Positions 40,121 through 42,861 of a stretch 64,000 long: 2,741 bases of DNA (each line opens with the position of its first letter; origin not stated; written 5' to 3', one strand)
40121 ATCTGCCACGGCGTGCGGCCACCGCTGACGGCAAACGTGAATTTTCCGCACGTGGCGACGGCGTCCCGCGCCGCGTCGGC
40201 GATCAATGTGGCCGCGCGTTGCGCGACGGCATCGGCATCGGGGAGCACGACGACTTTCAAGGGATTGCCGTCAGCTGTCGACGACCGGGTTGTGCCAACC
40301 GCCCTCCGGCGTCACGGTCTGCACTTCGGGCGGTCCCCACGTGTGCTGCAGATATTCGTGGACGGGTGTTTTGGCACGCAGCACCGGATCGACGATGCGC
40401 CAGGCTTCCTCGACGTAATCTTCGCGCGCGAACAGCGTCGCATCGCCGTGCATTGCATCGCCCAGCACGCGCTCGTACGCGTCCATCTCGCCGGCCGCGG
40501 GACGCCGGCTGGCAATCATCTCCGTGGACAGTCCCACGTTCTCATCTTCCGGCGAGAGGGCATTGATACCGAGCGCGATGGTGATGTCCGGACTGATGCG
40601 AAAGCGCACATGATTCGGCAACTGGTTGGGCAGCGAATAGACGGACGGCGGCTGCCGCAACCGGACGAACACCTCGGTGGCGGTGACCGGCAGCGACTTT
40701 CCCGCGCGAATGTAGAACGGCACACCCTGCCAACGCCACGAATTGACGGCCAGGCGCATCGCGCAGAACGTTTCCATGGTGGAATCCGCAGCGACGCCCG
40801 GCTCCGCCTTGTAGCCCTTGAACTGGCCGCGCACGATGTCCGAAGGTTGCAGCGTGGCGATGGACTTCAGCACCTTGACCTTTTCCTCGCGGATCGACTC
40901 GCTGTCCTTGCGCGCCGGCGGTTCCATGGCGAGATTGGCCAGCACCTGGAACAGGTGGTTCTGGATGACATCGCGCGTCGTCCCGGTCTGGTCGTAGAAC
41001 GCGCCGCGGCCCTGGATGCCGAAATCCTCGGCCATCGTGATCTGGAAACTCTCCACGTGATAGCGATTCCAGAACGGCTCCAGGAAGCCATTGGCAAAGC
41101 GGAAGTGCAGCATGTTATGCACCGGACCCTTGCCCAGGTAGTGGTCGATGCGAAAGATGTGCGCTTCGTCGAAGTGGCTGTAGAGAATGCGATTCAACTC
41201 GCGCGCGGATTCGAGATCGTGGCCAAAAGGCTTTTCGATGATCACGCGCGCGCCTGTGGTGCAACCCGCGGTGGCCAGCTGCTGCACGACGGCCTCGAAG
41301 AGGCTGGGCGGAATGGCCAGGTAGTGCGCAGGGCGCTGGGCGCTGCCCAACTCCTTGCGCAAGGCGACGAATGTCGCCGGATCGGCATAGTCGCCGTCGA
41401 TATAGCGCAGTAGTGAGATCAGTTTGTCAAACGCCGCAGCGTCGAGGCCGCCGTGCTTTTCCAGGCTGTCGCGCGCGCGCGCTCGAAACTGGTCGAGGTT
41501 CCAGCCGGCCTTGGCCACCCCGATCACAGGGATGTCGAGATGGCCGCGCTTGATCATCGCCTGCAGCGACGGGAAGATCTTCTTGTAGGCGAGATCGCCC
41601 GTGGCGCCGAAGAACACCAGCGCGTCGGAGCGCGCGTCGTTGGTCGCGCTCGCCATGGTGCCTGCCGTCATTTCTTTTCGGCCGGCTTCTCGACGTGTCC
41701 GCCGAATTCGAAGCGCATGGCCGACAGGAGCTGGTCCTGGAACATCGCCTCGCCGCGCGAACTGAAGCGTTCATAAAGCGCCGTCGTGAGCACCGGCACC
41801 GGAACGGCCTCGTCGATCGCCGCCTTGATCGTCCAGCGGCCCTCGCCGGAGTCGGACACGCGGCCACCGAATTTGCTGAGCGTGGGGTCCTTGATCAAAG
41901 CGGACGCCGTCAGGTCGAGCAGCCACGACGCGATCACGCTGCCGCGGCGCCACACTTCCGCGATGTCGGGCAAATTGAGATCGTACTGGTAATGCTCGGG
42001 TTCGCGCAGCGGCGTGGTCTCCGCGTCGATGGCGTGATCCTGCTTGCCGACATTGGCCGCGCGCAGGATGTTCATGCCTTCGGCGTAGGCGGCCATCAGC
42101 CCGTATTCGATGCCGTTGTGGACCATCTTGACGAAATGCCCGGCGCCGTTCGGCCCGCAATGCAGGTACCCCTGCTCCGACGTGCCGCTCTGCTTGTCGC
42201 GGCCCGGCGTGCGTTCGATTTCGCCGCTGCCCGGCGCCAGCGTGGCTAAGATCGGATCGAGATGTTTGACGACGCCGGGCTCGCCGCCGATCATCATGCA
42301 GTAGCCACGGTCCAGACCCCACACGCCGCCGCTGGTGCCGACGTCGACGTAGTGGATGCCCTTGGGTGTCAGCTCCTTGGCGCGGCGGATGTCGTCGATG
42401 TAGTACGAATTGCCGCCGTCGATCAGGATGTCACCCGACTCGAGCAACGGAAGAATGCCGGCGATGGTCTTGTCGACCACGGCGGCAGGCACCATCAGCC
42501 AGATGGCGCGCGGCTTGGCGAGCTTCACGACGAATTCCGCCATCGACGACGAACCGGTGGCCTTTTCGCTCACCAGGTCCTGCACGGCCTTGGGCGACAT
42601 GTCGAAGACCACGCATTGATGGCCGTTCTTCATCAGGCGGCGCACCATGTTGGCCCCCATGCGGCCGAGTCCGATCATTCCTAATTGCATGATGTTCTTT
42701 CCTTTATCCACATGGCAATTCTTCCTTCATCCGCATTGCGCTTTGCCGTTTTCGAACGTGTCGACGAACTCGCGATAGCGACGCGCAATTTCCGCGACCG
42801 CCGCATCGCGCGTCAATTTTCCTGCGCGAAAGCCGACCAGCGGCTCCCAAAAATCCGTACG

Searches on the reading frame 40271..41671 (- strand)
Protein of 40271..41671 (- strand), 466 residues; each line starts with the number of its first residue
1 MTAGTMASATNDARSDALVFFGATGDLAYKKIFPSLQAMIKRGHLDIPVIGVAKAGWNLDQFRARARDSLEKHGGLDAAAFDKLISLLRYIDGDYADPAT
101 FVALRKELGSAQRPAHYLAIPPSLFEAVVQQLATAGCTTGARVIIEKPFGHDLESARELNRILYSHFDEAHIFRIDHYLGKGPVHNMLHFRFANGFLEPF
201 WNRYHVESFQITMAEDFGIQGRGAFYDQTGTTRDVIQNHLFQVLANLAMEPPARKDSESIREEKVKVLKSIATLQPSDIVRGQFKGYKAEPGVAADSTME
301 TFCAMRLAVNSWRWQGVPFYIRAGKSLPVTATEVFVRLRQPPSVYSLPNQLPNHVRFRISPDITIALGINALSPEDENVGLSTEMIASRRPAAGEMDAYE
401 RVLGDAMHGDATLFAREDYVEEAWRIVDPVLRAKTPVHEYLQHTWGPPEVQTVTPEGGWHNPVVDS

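Call 18: search_protein_families(library=pfam, proteins=[window:40271-41671:-], max_evalue=0.0001)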
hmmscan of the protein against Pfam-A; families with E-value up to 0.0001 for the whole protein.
window:40271-41671:- (466 aa): 2 families
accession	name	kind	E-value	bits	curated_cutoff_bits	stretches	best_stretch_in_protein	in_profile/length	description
PF02781.21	G6PD_C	-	7.1e-86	288.3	27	1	189-454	2-288/296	Glucose-6-phosphate dehydrogenase, C-terminal domain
PF00479.28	G6PD_N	-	2.4e-48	165.6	22.1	1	19-186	1-183/183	Glucose-6-phosphate dehydrogenase, NAD binding domain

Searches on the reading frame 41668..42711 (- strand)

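Call 80: search_protein_families(library=pfam, proteins=[window:41668-42711:-], max_evalue=0.00001)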
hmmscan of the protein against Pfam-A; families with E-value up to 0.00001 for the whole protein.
window:41668-42711:- (347 aa): 3 families
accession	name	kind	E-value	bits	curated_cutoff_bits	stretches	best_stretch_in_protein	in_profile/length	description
PF03446.21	NAD_binding_2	-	1.8e-39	135.8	21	1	10-159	2-153/161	NAD binding domain of 6-phosphogluconate dehydrogenase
PF00393.24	6PGD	-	5e-21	75.8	27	2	191-219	1-29/290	6-phosphogluconate dehydrogenase, C-terminal domain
PF03807.23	F420_oxidored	-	2.3e-06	28.5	21.6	1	10-99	2-91/94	NADP oxidoreductase coenzyme F420-dependent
